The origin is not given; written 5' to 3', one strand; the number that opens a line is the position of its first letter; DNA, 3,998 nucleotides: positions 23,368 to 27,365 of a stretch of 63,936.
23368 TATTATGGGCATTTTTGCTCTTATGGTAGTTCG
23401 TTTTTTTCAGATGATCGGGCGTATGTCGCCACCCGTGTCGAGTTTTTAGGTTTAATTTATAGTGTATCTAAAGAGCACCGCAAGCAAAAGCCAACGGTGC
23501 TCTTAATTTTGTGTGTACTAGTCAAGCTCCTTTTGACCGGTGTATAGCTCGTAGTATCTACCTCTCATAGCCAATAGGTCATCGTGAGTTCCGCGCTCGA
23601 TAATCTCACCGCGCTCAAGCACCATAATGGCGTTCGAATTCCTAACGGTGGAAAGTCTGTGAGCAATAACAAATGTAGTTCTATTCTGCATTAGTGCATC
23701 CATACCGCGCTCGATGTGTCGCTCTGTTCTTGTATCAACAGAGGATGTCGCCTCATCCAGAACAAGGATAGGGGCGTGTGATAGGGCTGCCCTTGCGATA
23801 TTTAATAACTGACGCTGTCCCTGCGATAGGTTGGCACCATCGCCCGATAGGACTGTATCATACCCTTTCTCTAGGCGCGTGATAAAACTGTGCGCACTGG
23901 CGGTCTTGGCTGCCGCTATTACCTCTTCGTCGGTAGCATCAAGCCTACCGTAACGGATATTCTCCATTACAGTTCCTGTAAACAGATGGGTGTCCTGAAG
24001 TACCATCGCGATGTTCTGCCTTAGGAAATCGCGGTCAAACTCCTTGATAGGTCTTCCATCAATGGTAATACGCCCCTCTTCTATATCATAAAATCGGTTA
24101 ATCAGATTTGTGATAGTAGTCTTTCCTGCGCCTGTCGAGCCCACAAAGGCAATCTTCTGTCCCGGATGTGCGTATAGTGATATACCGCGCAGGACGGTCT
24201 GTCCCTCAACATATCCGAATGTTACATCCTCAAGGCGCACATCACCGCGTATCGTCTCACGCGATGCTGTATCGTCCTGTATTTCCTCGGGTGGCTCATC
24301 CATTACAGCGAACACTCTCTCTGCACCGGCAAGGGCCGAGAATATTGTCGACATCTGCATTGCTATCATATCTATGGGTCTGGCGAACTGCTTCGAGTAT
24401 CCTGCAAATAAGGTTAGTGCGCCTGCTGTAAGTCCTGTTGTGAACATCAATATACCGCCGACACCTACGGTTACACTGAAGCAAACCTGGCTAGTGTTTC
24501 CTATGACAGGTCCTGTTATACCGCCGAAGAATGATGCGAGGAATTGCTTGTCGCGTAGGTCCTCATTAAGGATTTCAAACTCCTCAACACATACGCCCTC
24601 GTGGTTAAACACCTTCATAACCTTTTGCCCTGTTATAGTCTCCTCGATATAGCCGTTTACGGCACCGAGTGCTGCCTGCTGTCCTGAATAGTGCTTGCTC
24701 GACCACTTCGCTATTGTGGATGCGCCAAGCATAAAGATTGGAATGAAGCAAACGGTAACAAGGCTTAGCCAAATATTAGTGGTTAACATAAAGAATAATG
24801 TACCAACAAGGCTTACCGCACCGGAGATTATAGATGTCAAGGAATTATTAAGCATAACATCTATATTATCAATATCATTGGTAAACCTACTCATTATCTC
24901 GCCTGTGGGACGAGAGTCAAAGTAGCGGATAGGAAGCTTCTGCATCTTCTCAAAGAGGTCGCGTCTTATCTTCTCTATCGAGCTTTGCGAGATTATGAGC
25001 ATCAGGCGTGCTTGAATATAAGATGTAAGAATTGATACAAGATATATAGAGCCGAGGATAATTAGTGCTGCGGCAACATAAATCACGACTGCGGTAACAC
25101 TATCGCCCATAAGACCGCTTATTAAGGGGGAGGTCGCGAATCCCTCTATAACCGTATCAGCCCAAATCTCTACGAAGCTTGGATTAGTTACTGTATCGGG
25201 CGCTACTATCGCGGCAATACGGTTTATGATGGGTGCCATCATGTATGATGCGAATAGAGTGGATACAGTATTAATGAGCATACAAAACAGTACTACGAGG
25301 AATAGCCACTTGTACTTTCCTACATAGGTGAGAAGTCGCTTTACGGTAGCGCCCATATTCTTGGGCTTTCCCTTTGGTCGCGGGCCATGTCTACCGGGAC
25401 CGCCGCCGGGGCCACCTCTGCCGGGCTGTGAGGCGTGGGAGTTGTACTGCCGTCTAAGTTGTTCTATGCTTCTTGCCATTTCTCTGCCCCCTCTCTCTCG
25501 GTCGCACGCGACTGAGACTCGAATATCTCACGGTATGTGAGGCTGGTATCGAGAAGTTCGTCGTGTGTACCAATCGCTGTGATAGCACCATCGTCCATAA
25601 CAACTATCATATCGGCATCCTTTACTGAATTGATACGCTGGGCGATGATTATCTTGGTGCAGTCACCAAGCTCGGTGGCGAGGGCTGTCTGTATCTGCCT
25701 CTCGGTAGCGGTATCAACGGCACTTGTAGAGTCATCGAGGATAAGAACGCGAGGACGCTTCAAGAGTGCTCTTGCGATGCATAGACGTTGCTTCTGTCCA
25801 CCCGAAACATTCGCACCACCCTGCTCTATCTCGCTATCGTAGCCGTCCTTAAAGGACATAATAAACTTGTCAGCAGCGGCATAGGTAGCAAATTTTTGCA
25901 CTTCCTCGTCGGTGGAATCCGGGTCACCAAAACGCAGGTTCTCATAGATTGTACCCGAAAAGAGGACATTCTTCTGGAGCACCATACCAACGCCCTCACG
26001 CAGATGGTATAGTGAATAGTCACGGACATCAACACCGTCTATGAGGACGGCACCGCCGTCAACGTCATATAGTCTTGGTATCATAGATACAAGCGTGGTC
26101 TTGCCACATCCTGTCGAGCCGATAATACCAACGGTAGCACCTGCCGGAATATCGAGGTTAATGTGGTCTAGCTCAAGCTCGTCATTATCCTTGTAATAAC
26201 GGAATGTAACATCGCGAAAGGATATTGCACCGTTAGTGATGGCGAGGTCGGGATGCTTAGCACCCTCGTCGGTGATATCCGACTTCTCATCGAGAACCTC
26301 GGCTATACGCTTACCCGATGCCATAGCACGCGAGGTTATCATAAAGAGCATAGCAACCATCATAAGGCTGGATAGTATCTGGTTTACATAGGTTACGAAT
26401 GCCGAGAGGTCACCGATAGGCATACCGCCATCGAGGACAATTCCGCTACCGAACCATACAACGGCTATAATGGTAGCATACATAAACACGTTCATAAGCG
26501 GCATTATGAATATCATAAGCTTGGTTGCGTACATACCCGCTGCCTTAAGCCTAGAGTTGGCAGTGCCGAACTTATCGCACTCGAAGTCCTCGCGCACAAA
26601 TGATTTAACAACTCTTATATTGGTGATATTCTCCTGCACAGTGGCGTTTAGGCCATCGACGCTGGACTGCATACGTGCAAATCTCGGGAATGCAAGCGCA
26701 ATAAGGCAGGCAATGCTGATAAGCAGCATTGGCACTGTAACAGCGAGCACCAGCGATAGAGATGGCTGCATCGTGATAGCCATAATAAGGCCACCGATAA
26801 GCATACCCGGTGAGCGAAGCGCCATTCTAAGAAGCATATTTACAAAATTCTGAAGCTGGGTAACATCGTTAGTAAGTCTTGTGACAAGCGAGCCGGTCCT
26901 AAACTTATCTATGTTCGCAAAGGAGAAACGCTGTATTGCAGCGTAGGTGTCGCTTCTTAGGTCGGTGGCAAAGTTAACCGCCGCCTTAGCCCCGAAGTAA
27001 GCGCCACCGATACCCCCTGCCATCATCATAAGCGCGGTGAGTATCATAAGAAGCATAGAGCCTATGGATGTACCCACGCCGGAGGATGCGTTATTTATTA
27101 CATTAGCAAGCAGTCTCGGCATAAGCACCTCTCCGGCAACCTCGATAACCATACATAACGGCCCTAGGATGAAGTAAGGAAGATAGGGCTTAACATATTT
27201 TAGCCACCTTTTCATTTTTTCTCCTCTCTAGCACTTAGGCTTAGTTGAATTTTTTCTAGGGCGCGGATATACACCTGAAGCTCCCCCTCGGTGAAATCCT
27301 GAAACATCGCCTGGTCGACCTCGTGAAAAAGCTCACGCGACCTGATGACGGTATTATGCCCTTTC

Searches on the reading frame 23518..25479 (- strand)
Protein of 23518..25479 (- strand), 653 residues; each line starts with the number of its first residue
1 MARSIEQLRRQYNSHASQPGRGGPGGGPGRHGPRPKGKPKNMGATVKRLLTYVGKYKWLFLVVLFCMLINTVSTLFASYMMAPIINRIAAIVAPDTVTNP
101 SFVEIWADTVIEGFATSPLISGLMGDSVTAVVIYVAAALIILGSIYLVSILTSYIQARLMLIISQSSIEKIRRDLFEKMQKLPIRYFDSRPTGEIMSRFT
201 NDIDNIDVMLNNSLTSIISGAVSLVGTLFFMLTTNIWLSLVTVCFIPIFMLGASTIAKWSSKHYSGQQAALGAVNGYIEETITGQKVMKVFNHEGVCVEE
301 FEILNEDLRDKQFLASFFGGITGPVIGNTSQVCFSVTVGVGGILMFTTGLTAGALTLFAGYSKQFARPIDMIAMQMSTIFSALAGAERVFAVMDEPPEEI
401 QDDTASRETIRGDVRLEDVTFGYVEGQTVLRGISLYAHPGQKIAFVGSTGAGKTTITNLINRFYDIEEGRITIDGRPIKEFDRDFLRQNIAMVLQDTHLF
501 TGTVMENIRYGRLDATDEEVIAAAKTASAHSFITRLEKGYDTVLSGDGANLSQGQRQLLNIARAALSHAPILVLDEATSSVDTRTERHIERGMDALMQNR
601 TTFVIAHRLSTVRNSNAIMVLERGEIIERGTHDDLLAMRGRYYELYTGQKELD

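Call 68: search_protein_families(library=pfam, proteins=[window:23518-25479:-], max_evalue=0.0001)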
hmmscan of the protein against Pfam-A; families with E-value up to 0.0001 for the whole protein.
window:23518-25479:- (653 aa): 3 families
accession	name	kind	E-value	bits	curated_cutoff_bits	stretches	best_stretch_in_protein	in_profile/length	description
PF00664.28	ABC_membrane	-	8.3e-42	144.2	28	1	61-368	2-273/274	ABC transporter transmembrane region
PF00005.33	ABC_tran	-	1.8e-30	106.8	25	1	430-579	1-137/137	ABC transporter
PF02463.25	SMC_N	-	7.6e-05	22.7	40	0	316-619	135-209/220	RecF/RecN/SMC N terminal domain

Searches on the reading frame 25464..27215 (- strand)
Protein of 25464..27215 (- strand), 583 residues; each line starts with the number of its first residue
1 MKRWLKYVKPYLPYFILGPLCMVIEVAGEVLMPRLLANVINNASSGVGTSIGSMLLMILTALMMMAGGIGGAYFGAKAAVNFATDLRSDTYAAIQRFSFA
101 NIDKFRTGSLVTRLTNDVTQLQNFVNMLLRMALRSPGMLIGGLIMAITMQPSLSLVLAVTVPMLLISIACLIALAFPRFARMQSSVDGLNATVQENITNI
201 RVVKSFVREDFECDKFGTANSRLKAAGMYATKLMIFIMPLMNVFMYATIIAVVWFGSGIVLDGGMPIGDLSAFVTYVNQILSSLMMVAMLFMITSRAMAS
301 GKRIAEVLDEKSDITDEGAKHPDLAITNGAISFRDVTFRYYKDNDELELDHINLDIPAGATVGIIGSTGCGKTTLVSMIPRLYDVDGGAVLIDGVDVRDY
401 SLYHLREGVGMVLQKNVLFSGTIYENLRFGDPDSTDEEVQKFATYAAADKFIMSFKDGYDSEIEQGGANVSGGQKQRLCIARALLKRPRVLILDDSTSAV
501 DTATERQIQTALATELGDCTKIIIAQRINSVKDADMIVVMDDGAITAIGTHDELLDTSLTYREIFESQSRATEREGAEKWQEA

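Call 68: search_protein_families(library=pfam, proteins=[window:25464-27215:-], max_evalue=0.0001)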
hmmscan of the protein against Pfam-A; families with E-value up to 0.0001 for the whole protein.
window:25464-27215:- (583 aa): 2 families
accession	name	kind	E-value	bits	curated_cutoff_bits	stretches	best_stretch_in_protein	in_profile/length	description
PF00664.28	ABC_membrane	-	2.5e-47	162.3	28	1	16-283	2-273/274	ABC transporter transmembrane region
PF00005.33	ABC_tran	-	5.4e-31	108.5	25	1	349-498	1-137/137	ABC transporter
